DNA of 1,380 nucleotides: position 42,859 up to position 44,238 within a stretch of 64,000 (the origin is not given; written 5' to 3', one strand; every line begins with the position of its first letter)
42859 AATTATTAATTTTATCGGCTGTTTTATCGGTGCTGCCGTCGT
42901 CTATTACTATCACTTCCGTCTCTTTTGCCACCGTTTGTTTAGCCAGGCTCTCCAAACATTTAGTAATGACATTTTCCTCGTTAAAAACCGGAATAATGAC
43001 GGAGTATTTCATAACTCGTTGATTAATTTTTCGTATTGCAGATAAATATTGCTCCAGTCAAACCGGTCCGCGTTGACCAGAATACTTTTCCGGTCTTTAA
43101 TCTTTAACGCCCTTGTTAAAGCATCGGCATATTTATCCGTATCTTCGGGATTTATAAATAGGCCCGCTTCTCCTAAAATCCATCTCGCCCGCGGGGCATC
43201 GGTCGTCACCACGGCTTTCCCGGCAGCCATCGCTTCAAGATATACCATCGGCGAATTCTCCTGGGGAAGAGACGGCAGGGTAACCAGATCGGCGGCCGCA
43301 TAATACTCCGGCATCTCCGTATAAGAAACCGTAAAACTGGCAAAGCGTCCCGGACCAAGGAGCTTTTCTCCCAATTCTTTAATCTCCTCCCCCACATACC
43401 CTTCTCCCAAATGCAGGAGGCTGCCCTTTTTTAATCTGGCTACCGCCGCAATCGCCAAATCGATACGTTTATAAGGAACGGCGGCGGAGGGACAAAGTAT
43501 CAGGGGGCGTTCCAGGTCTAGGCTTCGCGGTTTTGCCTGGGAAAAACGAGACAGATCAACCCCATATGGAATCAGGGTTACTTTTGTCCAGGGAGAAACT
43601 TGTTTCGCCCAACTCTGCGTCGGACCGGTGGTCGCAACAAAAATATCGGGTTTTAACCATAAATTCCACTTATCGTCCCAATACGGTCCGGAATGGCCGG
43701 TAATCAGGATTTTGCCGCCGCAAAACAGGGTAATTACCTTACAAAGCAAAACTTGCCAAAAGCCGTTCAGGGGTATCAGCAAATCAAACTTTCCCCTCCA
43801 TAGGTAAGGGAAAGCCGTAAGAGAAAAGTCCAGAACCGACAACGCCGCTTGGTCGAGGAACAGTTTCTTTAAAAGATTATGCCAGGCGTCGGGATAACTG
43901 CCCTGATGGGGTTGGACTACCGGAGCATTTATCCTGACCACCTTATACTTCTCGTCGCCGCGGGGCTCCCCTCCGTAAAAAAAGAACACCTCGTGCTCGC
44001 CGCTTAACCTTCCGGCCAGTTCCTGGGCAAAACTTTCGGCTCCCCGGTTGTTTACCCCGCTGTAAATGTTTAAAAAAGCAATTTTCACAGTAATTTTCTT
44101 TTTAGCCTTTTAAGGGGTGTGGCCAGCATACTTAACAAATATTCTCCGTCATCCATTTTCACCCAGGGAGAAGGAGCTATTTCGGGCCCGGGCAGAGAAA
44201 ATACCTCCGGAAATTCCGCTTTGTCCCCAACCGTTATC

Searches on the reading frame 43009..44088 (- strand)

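Call 13: search_protein_families(library=pfam, proteins=[window:43009-44088:-], max_evalue=0.01)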
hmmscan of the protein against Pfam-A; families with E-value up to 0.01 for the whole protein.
window:43009-44088:- (359 aa): 3 families
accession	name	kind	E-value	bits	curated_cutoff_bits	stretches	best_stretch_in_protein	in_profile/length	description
PF13692.12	Glyco_trans_1_4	-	4.5e-22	79.3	27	1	195-328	2-140/142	Glycosyl transferases group 1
PF00534.26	Glycos_transf_1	-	3.2e-19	69.5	26.4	1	187-334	8-162/172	Glycosyl transferases group 1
PF13439.12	Glyco_transf_4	-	1e-05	26.1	28.5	1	16-181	3-170/170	Glycosyltransferase Family 4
